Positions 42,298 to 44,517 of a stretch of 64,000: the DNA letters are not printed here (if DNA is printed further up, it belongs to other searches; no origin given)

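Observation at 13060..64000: ~50-kb island that reads like an undescribed anaerobic catabolic pathway for 5-substituted (amino)pyrimidines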

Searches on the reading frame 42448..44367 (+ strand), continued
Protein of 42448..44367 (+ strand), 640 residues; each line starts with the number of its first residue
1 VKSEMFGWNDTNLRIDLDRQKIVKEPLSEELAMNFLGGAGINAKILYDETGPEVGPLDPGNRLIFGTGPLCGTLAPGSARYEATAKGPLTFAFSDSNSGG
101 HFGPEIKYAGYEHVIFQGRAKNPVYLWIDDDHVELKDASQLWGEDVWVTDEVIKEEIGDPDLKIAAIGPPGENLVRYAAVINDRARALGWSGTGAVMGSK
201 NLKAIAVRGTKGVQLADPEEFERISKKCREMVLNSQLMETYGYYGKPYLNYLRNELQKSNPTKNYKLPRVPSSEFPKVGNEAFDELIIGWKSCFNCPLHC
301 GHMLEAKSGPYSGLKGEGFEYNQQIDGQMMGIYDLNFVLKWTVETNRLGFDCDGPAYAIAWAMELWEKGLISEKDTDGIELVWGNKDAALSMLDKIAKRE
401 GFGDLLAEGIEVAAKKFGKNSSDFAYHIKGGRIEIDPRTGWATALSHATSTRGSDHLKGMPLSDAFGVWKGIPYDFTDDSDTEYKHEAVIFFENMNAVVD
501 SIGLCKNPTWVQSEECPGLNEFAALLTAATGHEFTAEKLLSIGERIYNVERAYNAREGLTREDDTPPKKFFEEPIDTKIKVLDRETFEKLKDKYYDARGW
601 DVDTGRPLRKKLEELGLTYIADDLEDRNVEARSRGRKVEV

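Call 86: search_protein_families(library=pfam, proteins=[L032:233-1093:+, L032:3758-5077:+, L032:8012-9826:+, L028:915-1562:-, L028:1623-2414:+, L028:2437-2835:+, L028:5523-6509:+, L028:7132-8424:-, L030:1561-2643:-, L033:2314-3336:-], max_evalue=0.00001)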
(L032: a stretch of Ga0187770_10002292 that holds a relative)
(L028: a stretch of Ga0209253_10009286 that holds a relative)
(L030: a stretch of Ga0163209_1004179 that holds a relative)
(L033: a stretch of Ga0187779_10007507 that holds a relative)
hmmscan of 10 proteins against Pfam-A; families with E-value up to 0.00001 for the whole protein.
L032:233-1093:+ (287 aa): 4 families
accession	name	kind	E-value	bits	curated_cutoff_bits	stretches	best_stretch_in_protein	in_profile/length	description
PF14697.11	Fer4_21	-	2.8e-07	31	35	0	214-235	37-59/59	4Fe-4S dicluster domain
PF13484.11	Fer4_16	-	3e-07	31.5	30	0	213-230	48-65/66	4Fe-4S double cluster binding domain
PF13237.11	Fer4_10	-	1.1e-06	28.9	25.5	1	215-257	6-53/53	4Fe-4S dicluster domain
PF13187.11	Fer4_9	-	5.7e-06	26.7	27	1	217-261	1-52/52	4Fe-4S dicluster domain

L032:3758-5077:+ (440 aa): 3 families
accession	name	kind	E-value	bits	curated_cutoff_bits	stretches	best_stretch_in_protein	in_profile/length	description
PF01979.26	Amidohydro_1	-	3.4e-59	201.3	25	1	60-410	2-345/345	Amidohydrolase family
PF07969.17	Amidohydro_3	-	6.1e-16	59.4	29.7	1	81-410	131-471/472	Amidohydrolase family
PF22039.1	HUTI_composite_bact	-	3.9e-06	26.8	25.5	0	25-43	1-19/26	Imidazolonepropionase-like composite domain, bacteria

L032:8012-9826:+ (605 aa): 2 families
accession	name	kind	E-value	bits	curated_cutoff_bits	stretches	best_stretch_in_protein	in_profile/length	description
PF01314.23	AFOR_C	-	3.8e-129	431.6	27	1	219-602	2-385/385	Aldehyde ferredoxin oxidoreductase, domains 2 & 3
PF02730.20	AFOR_N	-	1.6e-71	240.6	29.8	1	8-205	2-199/199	Aldehyde ferredoxin oxidoreductase, N-terminal domain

L028:915-1562:- (216 aa): 0 families

L028:1623-2414:+ (264 aa): 1 family
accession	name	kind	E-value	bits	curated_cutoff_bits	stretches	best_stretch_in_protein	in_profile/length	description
PF04199.19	Cyclase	-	2.4e-29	102.8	23.1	1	16-172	1-142/142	Putative cyclase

L028:2437-2835:+ (133 aa): 1 family
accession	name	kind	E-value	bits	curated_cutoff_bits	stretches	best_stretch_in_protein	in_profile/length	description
PF01042.26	Ribonuc_L-PSP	-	2.7e-27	95.6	27.3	1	21-130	10-120/121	Endoribonuclease L-PSP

L028:5523-6509:+ (329 aa): 1 family
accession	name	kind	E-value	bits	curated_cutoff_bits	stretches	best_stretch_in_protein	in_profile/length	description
PF00756.26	Esterase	-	4.4e-25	89.3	22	1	25-311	6-237/251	Putative esterase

L028:7132-8424:- (431 aa): 2 families
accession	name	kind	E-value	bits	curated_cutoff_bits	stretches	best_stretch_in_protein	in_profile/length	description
PF05362.19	Lon_C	-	3.5e-11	43.5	21.1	1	201-403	27-203/205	Lon protease (S16) C-terminal proteolytic domain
PF00004.35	AAA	-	2.1e-06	28.7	21.2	1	3-46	82-127/131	ATPase family associated with various cellular activities (AAA)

L030:1561-2643:- (361 aa): 1 family
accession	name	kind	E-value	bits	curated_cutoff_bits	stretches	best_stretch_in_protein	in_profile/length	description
PF04909.20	Amidohydro_2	-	1.3e-33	117.4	26.4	1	39-356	1-284/289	Amidohydrolase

L033:2314-3336:- (341 aa): 1 family
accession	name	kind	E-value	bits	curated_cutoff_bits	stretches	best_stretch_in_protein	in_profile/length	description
PF04909.20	Amidohydro_2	-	2.9e-30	106.5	26.4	1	76-337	32-285/289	Amidohydrolase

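Call 99: search_protein_families(library=ncbifam, proteins=[L034:12714-14066:-, L034:2955-4220:-], max_evalue=1e-20)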
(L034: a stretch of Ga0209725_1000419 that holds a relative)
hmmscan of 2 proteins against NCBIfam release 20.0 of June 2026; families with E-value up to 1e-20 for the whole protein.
L034:12714-14066:- (451 aa): 66 families (the best 25 are shown)
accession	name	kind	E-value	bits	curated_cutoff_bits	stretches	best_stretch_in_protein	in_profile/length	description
NF004426.0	PRK05769.1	equivalog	3.3e-122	408.4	552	1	17-444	16-438/441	acetyl ornithine aminotransferase family protein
NF005993.0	PRK08117.1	subfamily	4.1e-113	378.3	574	1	19-446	6-430/433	aspartate aminotransferase family protein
NF006228.0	PRK08360.1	equivalog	1.8e-108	363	608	1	28-447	13-428/443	aspartate aminotransferase family protein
TIGR00707.1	argD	subfamily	5.5e-99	331.5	410.05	2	214-443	163-380/381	acetylornithine/succinylornithine family transaminase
TIGR00700.1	GABAtrnsam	equivalog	7.5e-95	318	506.65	1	26-443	4-418/420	4-aminobutyrate--2-oxoglutarate transaminase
NF005376.0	PRK06918.1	equivalog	1.1e-94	317.4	676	1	20-446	19-444/451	4-aminobutyrate--2-oxoglutarate transaminase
NF004714.0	PRK06058.1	subfamily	1.5e-93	313.8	639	1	28-444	33-445/447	4-aminobutyrate--2-oxoglutarate transaminase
NF002874.0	PRK03244.1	equivalog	9.1e-93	311.2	457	1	37-446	25-395/399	acetylornithine transaminase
NF045634.1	LeuMetRace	equivalog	2.3e-90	303.4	800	1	37-445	23-426/432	leucine/methionine racemase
NF006368.0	PRK08593.1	equivalog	1.1e-88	297.8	570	1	18-447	6-433/448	aspartate aminotransferase family protein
NF005683.0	PRK07481.1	subfamily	4.1e-88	296.3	575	1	39-446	30-450/453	hypothetical protein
NF002797.0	PRK02936.1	equivalog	3.9e-87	292.5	496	2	214-448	160-382/385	acetylornithine transaminase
NF004718.0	PRK06062.1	subfamily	6.6e-87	291.9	472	1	35-449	36-452/454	hypothetical protein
NF005692.0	PRK07495.1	equivalog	9.2e-87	291.4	724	1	45-446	30-422/425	4-aminobutyrate--2-oxoglutarate transaminase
NF002325.0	PRK01278.1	subfamily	1.3e-84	284.1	372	2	213-447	167-390/395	acetylornithine transaminase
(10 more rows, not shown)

L034:2955-4220:- (422 aa): 22 families
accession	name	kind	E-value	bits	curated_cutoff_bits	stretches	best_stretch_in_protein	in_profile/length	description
NF006370.0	PRK08596.1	equivalog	4.5e-177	588.9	412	1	6-421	3-420/425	acetylornithine deacetylase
TIGR01910.1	DapE-ArgE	subfamily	1.9e-104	349.9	217.6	1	23-408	1-369/373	ArgE/DapE family deacylase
NF005373.0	PRK06915.1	equivalog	1e-79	268.5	428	1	64-422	75-419/422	peptidase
NF005306.0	PRK06837.1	subfamily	3.1e-68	230.5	376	1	73-422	87-423/427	ArgE/DapE family deacylase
NF006399.0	PRK08651.1-2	equivalog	2.6e-51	174.9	381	1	20-414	4-398/405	succinyl-diaminopimelate desuccinylase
NF009558.0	PRK13013.1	equivalog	3.3e-46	157.8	428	1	8-419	4-422/429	acetylornithine deacetylase/succinyl-diaminopimelate desuccinylase family protein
NF009555.0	PRK13004.1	equivalog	4e-44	151.1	321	1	9-416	4-391/399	YgeY family selenium metabolism-linked hydrolase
NF006400.0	PRK08651.1-3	equivalog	8e-41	140.1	374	1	15-412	5-398/410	succinyl-diaminopimelate desuccinylase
TIGR01892.1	AcOrn-deacetyl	equivalog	7.8e-39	133.7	297.7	1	46-410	21-358/365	acetylornithine deacetylase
NF006365.0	PRK08588.1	subfamily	4.9e-37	128.2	289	1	22-409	9-369/383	succinyl-diaminopimelate desuccinylase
NF005710.0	PRK07522.1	subfamily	1.1e-36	126.9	412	1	21-421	9-388/391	acetylornithine deacetylase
TIGR03526.1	selenium_YgeY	hypoth_equivalog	3.2e-35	121.7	321.5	1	13-414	6-387/395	YgeY family selenium metabolism-linked hydrolase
NF006398.0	PRK08651.1-1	equivalog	1.2e-32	113.4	439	1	11-419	3-398/403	succinyl-diaminopimelate desuccinylase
NF003474.0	PRK05111.1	equivalog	8.9e-32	110.4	460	1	49-421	39-381/383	acetylornithine deacetylase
NF009557.0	PRK13009.1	equivalog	1.3e-28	100.2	284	1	22-187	5-169/377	succinyl-diaminopimelate desuccinylase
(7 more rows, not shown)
